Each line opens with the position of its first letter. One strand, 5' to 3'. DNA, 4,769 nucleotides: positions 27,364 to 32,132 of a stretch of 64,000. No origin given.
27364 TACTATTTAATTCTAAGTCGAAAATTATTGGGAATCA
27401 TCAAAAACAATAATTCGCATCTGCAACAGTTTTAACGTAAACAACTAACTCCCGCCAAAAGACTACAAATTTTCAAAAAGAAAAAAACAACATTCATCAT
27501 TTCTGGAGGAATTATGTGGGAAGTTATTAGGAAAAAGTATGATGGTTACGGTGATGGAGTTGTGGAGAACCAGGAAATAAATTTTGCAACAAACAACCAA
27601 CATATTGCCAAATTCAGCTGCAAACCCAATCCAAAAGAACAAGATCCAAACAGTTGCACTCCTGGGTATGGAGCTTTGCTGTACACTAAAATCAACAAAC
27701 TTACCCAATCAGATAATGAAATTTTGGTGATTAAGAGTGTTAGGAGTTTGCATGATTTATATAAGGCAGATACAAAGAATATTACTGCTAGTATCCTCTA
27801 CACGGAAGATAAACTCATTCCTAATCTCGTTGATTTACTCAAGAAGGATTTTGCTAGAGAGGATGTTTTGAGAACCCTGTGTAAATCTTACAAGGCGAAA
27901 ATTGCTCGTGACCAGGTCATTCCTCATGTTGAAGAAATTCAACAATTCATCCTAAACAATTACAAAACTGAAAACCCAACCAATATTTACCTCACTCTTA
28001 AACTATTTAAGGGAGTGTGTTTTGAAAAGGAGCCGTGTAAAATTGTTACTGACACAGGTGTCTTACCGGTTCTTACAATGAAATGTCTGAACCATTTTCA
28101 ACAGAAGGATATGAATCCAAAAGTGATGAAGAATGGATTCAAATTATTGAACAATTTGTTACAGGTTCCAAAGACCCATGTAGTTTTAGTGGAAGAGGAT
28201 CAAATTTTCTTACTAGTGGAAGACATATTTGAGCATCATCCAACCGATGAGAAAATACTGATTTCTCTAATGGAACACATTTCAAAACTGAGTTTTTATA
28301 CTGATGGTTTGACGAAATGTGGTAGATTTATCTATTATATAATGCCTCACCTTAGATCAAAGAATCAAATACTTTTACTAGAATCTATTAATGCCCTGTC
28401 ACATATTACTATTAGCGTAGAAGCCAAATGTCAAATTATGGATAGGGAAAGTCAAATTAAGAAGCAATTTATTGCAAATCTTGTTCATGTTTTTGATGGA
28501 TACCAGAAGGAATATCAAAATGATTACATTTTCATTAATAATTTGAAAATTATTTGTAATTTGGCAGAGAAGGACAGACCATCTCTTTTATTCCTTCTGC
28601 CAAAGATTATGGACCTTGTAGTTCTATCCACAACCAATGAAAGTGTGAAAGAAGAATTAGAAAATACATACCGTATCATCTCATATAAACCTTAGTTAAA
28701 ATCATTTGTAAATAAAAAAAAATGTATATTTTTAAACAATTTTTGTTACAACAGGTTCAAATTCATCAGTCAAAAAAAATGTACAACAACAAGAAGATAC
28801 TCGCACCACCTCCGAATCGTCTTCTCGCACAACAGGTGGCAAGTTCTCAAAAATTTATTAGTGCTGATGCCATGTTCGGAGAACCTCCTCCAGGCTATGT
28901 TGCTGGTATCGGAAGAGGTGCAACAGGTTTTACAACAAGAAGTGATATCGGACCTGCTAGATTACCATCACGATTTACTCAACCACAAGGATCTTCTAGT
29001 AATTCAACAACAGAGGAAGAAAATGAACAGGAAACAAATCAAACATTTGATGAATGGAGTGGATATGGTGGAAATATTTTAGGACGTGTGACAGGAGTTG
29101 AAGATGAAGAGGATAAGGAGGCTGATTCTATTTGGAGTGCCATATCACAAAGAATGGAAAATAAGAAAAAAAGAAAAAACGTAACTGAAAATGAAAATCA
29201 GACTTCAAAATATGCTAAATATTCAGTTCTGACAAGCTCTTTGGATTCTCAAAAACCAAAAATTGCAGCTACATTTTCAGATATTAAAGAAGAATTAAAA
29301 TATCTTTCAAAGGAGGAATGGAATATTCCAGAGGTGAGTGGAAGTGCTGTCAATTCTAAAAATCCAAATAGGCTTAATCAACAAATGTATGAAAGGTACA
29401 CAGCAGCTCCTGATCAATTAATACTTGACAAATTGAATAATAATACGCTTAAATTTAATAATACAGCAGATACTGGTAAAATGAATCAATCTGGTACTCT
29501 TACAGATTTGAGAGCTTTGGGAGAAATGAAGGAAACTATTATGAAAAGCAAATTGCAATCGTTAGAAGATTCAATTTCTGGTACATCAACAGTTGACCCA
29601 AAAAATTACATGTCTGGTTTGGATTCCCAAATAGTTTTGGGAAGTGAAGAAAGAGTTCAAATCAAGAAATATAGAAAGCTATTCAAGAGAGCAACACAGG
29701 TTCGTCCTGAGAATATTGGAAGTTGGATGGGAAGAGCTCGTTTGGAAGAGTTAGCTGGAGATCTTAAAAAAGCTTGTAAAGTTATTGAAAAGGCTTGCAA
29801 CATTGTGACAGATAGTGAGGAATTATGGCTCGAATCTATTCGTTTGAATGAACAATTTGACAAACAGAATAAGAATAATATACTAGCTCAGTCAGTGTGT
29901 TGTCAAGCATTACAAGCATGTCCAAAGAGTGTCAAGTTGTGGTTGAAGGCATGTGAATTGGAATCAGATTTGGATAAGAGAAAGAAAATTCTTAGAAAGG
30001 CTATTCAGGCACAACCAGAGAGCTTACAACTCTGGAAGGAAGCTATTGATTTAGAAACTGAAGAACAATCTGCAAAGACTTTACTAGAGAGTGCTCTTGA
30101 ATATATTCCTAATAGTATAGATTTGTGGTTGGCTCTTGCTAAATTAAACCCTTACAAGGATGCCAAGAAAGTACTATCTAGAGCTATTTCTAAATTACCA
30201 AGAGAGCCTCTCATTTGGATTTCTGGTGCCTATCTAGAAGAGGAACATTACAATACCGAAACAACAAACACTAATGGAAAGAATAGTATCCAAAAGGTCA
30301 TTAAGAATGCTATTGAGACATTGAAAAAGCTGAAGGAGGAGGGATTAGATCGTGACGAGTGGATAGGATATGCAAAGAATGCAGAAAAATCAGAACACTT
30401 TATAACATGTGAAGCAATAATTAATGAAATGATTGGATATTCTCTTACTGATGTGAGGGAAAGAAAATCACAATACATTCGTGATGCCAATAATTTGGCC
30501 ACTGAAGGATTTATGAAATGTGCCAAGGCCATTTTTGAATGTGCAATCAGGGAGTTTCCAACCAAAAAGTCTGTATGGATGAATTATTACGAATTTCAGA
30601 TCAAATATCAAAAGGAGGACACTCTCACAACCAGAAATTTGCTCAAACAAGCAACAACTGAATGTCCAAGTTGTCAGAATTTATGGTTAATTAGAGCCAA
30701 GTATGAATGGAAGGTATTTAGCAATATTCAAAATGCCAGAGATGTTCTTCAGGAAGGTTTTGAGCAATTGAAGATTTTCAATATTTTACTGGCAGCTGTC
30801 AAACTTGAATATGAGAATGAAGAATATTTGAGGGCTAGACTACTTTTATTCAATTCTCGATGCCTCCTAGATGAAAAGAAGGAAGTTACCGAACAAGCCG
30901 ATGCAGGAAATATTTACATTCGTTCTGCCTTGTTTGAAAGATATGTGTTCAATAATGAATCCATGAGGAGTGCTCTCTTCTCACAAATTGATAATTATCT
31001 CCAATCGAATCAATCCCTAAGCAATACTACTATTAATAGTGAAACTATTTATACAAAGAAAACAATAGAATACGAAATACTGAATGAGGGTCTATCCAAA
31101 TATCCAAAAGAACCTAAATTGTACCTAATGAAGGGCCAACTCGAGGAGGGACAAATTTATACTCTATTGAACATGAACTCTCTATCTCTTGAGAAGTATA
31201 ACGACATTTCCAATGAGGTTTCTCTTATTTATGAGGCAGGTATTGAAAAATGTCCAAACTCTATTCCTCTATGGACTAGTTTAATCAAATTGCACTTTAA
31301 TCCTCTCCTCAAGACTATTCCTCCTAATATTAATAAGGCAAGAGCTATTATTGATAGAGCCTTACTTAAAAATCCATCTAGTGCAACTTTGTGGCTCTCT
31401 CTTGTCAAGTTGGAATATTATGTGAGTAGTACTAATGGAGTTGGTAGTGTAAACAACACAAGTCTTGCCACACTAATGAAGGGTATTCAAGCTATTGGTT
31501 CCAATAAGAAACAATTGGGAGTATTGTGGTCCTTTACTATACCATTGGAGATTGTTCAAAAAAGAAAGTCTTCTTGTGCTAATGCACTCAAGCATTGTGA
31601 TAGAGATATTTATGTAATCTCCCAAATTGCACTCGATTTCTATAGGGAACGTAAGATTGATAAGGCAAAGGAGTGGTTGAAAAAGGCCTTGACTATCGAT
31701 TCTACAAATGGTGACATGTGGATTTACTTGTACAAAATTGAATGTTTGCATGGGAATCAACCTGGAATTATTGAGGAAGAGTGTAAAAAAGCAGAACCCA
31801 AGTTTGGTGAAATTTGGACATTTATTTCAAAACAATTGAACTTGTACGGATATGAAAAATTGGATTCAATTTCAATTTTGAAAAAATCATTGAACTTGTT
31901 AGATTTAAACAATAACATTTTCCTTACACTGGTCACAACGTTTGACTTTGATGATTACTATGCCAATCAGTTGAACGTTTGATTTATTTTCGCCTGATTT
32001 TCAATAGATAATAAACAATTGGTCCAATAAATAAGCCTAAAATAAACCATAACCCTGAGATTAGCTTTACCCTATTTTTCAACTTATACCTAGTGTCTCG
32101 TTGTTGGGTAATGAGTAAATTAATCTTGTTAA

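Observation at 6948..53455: Recurring GC-rich E2F-like motif (C/G)CGCCAA(A/C) 40-95 bp upstream of several genes, including cilium-related ones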

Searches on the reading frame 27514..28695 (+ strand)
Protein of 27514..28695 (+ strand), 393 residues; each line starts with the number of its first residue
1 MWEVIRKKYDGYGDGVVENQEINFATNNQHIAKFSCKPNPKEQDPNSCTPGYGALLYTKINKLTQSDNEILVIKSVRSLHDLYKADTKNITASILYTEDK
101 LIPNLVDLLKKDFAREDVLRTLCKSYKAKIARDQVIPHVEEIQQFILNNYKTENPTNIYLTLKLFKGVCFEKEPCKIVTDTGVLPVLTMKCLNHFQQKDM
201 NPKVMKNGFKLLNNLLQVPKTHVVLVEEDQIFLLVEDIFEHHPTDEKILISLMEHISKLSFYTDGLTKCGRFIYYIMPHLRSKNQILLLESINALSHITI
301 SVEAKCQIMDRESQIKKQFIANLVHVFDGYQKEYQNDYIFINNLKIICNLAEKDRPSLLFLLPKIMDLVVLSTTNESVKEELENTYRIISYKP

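Call 10: find_encoding_contigs(protein=window:27514-28695:+, flank=10000, max_places=6)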
Protein window:27514-28695:+ (393 aa): no gene with exactly this product is on record in the collection.

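Call 12: search_protein_families(library=pfam, proteins=[window:27514-28695:+])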
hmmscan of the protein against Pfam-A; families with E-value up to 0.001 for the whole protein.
window:27514-28695:+ (393 aa): 0 families

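Call 34: search_solved_structures(query=window:27514-28695:+, max_evalue=1)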
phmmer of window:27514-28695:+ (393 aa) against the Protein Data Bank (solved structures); distinct sequences matched with E-value up to 1: 4.
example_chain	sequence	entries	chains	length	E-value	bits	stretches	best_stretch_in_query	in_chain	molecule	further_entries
9e5c_3j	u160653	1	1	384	7e-05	25.4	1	1-102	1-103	RSP14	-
1it2_A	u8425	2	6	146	0.016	17.7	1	2-86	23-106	hemoglobin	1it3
7jtk_X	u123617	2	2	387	0.028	16.9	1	24-90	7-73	Flagellar radial spoke protein 14 | Radial spoke protein 14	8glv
6vm6_A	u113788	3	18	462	0.73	12.2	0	64-131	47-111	SAVED domain-containing protein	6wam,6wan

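Call 40: search_protein_families(library=pfam, proteins=[window:27514-28695:+], max_evalue=1)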
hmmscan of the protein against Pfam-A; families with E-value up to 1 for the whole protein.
window:27514-28695:+ (393 aa): 2 families
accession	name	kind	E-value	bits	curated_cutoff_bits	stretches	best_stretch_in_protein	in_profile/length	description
PF05004.19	IFRD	-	0.0085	15.5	25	1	109-171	41-103/306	Interferon-related developmental regulator (IFRD)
PF18032.6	FRP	-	0.057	14.3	26.6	1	59-131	24-96/99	Photoprotection regulator fluorescence recovery protein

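Call 41: find_homologous_proteins(query=window:27514-28695:+, max_evalue=0.001)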
Query window:27514-28695:+ (393 aa): 3 proteins with E <= 0.001 among 2613 candidates.
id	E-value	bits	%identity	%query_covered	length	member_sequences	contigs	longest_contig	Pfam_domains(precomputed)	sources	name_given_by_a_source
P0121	1.1e-259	879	100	100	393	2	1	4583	-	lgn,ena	-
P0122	5.5e-153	528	62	100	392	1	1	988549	-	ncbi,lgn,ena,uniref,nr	ncbi:hypothetical protein FDP41_010367 [Naegleria fowleri]|uniref:PUL domain-containing protein n=1 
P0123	2.0e-147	509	60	100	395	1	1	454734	-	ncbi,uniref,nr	ncbi:hypothetical protein C9374_008927 [Naegleria lovaniensis]|uniref:Uncharacterized protein n=1 Ta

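Call 42: find_encoding_contigs(protein=P0122, flank=10000, max_places=2)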
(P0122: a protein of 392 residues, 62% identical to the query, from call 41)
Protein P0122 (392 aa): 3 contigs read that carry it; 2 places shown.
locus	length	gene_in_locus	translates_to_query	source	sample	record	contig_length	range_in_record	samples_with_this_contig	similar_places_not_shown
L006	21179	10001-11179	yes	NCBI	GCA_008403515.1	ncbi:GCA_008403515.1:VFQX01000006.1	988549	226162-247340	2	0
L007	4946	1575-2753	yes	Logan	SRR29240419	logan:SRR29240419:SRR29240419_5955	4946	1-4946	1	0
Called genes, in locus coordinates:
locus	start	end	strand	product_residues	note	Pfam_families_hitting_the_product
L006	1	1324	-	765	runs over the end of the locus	PF08423:Rad51, PF13481:AAA_25 (faint)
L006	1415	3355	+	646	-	PF11559:ADIP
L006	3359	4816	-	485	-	PF10568:Tom37, PF17171:GST_C_6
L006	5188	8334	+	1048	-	-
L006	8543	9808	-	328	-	PF10294:Methyltransf_16, PF13489:Methyltransf_23, PF13847:Methyltransf_31 (faint)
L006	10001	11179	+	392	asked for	-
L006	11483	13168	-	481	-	PF01509:TruB_N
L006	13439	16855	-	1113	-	-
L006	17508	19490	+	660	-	-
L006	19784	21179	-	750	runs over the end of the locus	-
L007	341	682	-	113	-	-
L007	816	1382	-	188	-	-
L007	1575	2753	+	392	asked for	-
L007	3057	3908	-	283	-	PF01509:TruB_N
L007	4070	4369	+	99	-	-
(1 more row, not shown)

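Call 43: find_encoding_contigs(protein=P0123, flank=10000, max_places=2)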
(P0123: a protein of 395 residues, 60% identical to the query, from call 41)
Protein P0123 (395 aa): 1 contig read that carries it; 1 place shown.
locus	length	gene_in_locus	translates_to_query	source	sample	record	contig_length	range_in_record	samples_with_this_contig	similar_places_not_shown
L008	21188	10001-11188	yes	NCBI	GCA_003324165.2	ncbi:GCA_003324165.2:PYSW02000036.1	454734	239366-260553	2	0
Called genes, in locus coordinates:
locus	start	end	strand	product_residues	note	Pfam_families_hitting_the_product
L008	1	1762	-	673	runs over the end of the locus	PF08423:Rad51 (faint), PF13481:AAA_25 (faint)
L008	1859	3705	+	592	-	-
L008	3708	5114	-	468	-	PF10568:Tom37, PF17171:GST_C_6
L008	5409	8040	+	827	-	PF01189:Methyltr_RsmB-F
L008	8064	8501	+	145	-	-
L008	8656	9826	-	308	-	PF10294:Methyltransf_16, PF13489:Methyltransf_23 (weak), PF13847:Methyltransf_31 (weak)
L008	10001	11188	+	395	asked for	-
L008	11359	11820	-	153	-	-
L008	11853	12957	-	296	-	PF01509:TruB_N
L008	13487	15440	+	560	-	-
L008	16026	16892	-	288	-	-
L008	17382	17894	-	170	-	-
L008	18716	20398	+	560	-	PF04981:NMD3, PF21193:NMD_SH3, PF21192:OB_NMD3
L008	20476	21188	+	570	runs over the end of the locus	PF00814:TsaD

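Call 78: search_protein_families(library=pfam, proteins=[L006:1415-3355:+, L006:2-1324:-], max_evalue=0.01)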
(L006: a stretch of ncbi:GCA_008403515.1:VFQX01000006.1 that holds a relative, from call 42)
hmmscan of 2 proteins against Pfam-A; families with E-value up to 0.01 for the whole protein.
L006:1415-3355:+ (646 aa): 1 family
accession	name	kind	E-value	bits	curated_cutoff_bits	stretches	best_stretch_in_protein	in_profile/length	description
PF11559.13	ADIP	-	9.5e-14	52.2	34.3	1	208-366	2-150/151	Afadin- and alpha -actinin-Binding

L006:2-1324:- (441 aa): 2 families
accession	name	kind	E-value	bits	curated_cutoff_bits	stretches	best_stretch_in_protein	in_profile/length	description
PF08423.17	Rad51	-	0.0022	17.7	22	1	375-419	26-70/244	Rad51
PF13481.12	AAA_25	-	0.0096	16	27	0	375-421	33-84/195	AAA domain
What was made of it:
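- ADIP domain, 52 bits (call 78).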

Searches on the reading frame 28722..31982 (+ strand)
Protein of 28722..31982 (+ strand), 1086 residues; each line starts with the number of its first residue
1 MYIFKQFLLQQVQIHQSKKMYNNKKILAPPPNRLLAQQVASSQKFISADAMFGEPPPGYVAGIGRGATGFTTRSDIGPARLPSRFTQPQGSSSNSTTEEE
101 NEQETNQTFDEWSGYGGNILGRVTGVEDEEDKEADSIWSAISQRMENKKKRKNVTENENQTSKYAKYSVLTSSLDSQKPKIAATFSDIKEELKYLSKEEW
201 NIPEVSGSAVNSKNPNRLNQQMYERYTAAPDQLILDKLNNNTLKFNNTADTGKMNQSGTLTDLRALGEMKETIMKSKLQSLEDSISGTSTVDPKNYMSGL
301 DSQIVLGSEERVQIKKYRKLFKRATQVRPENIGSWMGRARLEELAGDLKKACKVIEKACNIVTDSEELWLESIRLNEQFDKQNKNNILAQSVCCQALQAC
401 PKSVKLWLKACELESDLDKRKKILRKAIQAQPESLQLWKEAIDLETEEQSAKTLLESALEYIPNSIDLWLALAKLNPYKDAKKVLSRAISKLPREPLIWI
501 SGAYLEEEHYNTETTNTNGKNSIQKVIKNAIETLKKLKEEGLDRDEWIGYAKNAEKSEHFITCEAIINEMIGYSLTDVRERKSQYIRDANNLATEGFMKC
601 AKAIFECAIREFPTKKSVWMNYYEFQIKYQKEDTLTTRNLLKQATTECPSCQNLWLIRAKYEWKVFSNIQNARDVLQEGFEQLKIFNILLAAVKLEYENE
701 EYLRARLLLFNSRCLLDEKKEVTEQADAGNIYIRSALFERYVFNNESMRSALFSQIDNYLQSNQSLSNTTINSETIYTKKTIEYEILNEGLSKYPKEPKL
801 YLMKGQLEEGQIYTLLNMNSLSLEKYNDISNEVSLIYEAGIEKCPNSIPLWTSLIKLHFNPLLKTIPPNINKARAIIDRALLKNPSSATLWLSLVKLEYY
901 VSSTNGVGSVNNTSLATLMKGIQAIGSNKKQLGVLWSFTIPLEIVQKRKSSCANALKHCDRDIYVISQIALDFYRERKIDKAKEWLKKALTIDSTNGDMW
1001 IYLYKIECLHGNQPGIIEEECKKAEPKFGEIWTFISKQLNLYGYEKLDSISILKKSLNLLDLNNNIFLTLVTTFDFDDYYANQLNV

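Call 12: search_protein_families(library=pfam, proteins=[window:28722-31982:+])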
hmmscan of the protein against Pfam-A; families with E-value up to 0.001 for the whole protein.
window:28722-31982:+ (1086 aa): 8 families
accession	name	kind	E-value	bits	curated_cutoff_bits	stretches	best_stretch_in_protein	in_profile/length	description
PF06424.17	PRP1_N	-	1.5e-38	132.9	22.4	1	55-206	1-139/144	PRP1 splicing factor, N-terminal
PF13428.12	TPR_14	-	3.8e-23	80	23.5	0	334-374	3-43/44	Tetratricopeptide repeat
PF23240.1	HAT_PRP39_N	-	5.9e-22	79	27.7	0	308-402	24-120/168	PRP39 N-terminal HAT repeat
PF23233.1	HAT_Syf1_CNRKL1_N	-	1.3e-16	61.2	27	0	397-456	9-71/161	Pre-mRNA-splicing factor Syf1/CNRKL1 N-terminal HAT repeat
PF23241.1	HAT_PRP39_C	-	5.2e-11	43.2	33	0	321-445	14-137/139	PRP39 C-terminal HAT repeat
PF14559.12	TPR_19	-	2.4e-10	41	25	0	449-499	8-62/68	Tetratricopeptide repeat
PF13431.12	TPR_17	-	3.6e-05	24.1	24.4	0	320-352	1-33/34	Tetratricopeptide repeat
PF07719.23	TPR_2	-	3.6e-05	24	27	0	968-996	6-34/34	Tetratricopeptide repeat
